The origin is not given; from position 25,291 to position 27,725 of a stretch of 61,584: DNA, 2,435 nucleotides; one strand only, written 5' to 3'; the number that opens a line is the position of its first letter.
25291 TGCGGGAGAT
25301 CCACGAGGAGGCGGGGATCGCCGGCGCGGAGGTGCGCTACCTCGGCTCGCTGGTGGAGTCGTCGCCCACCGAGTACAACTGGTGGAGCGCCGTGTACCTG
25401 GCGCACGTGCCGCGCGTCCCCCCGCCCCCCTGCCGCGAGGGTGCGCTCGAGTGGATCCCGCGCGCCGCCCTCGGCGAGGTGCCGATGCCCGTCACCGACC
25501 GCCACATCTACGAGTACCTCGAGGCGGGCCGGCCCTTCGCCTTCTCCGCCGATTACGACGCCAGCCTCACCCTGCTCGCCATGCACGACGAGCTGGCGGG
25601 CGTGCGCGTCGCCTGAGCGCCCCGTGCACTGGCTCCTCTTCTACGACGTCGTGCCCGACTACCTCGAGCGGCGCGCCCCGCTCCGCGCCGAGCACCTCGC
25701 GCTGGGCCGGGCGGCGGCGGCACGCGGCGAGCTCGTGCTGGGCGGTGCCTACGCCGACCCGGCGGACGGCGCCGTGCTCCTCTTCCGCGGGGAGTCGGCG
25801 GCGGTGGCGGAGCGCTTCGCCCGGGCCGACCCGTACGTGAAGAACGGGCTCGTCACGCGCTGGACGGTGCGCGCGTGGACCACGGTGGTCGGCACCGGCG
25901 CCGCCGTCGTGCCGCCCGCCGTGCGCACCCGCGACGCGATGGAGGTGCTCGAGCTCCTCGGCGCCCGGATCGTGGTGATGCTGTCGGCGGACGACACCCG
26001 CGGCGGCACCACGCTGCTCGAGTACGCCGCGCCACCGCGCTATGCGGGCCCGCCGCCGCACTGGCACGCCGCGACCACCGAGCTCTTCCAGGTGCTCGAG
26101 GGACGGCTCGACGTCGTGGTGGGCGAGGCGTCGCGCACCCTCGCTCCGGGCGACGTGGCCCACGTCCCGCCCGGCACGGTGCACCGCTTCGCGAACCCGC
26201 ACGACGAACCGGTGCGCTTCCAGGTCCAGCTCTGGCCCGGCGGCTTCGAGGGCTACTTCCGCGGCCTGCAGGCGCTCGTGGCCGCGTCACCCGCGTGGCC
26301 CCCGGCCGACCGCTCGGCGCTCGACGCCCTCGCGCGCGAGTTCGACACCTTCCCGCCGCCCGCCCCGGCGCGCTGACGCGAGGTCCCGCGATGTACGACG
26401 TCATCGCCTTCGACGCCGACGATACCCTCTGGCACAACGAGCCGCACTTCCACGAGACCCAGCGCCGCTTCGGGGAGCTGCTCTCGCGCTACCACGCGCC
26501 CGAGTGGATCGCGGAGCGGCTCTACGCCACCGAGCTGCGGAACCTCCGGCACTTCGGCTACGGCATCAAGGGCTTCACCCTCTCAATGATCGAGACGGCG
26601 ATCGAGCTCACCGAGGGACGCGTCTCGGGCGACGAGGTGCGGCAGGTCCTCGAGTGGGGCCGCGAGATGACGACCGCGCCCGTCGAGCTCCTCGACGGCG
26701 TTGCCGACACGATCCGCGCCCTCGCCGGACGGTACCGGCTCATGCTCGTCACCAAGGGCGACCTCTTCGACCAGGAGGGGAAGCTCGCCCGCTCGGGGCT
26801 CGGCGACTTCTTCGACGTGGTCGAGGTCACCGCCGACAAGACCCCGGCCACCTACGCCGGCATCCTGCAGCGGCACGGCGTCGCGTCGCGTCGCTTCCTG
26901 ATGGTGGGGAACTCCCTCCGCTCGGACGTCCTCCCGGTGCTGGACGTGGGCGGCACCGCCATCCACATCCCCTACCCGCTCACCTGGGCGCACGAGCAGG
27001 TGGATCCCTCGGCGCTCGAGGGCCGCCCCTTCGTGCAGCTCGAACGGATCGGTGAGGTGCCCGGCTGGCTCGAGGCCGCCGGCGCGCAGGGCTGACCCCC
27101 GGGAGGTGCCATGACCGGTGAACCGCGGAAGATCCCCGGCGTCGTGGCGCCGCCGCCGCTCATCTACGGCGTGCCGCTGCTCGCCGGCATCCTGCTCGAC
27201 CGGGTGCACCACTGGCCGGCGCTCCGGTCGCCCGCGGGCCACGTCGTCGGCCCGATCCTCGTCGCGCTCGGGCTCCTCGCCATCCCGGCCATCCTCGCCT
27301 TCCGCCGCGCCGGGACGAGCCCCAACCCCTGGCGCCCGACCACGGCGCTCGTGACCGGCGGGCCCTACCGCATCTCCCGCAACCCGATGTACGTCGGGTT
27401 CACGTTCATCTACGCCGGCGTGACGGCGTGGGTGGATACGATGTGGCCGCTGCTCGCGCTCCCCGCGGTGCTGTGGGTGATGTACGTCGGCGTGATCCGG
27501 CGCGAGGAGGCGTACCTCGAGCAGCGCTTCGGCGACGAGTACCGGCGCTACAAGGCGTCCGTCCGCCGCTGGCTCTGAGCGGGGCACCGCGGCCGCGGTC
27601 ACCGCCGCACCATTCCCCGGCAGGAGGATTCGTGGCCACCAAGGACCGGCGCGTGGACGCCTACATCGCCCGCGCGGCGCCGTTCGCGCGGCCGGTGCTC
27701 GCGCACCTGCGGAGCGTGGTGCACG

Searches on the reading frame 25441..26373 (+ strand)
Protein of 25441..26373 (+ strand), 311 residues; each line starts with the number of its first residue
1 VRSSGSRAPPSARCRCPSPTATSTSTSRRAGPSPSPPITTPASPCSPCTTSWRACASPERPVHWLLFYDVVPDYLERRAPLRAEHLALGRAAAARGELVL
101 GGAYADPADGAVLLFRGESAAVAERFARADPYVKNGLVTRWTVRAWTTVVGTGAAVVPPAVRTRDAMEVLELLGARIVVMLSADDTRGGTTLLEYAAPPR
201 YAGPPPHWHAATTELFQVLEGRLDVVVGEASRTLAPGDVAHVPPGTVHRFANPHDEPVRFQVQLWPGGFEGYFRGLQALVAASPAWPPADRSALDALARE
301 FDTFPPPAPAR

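Call 26: search_protein_families(library=pfam, proteins=[window:25441-26373:+], max_evalue=0.001)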
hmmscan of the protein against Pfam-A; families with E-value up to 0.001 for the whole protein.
window:25441-26373:+ (311 aa): 5 families
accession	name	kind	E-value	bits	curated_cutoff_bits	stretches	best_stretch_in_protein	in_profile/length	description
PF07883.17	Cupin_2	-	2.2e-17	62.9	27.2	1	201-260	9-66/70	Cupin domain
PF03795.20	YCII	-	9.2e-09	36.1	24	1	66-147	5-95/95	YCII-related domain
PF00190.28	Cupin_1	-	3.3e-08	33.7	22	1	205-258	47-107/151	Cupin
PF02311.25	AraC_binding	-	6.1e-07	29.7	21.1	1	205-262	17-73/135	AraC-like ligand binding domain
PF05899.18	Cupin_3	-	1.4e-05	25.1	23.5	1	208-246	21-60/74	EutQ-like cupin domain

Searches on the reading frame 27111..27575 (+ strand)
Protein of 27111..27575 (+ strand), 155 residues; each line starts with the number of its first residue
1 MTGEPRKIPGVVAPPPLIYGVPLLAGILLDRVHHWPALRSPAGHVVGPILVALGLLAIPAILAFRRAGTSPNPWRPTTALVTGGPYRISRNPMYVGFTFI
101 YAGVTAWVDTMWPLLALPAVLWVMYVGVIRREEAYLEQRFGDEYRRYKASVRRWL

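Call 26: search_protein_families(library=pfam, proteins=[window:27111-27575:+], max_evalue=0.001)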
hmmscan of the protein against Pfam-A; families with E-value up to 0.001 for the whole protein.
window:27111-27575:+ (155 aa): 2 families
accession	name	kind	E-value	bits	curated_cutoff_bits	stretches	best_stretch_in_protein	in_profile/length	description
PF04191.18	PEMT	-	9.8e-16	58.5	25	1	44-142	3-104/105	Phospholipid methyltransferase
PF04140.19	ICMT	-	4.7e-05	24.2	24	1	75-137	30-94/95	Isoprenylcysteine carboxyl methyltransferase (ICMT) family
